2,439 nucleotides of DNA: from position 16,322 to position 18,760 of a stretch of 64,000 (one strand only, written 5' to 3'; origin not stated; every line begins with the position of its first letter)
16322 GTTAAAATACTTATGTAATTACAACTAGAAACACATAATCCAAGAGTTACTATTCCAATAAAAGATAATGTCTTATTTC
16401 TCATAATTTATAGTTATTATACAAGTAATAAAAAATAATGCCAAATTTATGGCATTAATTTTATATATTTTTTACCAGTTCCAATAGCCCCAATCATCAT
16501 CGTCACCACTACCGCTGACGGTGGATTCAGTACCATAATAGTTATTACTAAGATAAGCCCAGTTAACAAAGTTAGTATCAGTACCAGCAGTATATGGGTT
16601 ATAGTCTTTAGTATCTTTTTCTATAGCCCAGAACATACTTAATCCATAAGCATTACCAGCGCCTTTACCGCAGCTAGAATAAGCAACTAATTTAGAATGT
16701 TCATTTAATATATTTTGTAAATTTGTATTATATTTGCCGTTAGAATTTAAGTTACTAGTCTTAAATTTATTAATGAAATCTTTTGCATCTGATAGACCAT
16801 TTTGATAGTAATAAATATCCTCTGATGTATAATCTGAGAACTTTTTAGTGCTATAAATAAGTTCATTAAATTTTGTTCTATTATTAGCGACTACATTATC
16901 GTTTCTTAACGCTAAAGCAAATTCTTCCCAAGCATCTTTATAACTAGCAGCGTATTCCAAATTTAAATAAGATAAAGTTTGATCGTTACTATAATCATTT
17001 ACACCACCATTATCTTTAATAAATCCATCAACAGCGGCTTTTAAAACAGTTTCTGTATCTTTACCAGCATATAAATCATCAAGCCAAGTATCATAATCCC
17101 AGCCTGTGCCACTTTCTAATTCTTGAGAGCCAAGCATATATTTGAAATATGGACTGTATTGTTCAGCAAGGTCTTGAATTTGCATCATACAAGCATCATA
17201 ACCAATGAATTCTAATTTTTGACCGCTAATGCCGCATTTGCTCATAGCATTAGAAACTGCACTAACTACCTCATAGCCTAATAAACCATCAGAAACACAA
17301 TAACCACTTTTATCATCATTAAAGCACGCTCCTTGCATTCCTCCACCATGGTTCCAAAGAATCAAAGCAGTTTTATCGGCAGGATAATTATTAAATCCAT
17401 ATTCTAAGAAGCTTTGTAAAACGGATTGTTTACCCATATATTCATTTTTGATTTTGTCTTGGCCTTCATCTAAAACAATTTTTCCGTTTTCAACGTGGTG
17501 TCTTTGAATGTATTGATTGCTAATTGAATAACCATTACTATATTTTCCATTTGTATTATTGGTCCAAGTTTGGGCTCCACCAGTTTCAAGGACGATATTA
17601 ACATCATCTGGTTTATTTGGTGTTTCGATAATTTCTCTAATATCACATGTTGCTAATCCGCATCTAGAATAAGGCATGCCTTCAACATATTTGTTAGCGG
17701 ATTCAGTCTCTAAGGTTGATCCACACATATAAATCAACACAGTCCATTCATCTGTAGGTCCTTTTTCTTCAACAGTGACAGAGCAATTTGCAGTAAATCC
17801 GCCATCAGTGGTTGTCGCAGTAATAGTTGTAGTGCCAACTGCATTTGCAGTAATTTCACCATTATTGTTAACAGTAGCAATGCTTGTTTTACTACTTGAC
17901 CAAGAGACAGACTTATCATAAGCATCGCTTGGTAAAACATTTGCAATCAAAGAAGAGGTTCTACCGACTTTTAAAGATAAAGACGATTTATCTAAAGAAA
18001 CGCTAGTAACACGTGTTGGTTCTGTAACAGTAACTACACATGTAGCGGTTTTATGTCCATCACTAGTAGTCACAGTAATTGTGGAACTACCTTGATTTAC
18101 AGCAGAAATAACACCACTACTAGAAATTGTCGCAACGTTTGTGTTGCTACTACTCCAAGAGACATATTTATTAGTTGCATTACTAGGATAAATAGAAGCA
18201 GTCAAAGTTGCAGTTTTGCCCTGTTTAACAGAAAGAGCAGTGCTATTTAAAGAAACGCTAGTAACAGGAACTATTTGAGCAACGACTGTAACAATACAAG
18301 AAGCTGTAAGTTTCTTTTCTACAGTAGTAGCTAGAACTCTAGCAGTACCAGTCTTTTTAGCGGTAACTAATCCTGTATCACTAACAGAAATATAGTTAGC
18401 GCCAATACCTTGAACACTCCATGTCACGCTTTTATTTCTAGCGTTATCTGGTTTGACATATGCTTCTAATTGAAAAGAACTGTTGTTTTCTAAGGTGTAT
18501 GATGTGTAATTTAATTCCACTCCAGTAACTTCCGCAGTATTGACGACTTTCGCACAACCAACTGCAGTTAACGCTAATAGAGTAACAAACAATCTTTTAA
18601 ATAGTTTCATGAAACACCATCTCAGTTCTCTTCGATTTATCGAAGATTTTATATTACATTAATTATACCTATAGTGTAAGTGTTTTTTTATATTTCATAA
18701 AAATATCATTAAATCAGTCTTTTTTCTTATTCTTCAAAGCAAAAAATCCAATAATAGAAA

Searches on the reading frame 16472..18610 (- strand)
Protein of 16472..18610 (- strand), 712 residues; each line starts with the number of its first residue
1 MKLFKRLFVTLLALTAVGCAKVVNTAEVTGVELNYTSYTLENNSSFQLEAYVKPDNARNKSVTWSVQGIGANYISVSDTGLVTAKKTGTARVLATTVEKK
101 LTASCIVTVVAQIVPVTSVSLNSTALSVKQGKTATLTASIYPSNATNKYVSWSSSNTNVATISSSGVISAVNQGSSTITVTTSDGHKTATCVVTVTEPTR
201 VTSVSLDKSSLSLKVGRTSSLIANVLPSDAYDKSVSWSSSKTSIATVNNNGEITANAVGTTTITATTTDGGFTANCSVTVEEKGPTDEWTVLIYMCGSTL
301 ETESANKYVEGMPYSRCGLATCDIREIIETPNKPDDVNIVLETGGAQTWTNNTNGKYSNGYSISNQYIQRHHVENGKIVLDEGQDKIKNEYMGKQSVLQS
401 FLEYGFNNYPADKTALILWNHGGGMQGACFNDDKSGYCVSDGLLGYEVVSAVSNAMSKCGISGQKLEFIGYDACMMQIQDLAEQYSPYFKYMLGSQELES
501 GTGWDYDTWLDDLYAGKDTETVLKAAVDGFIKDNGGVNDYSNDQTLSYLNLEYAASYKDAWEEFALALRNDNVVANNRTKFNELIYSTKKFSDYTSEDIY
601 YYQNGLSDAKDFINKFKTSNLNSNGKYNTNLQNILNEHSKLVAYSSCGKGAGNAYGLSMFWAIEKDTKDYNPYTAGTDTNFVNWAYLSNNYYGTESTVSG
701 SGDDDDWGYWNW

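Call 34: search_protein_families(library=pfam, proteins=[window:16472-18610:-], max_evalue=0.001)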
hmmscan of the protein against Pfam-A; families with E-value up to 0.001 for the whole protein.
window:16472-18610:- (712 aa): 4 families
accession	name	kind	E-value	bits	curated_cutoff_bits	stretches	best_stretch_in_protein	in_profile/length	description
PF02368.24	Big_2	-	1e-46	157.2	22.8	3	201-278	2-79/79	Bacterial Ig-like domain (group 2)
PF03415.19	Peptidase_C11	-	2.7e-27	96.7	25.8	1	320-653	13-313/359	Clostripain family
PF22359.2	Big-like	-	3.1e-07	31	27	1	152-196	5-47/48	Bacterial Ig-like domain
PF21461.3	HL_N-beta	-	0.00073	19.7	27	0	241-272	20-49/57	Hyaluronate lyase, N-terminal beta-sheet domain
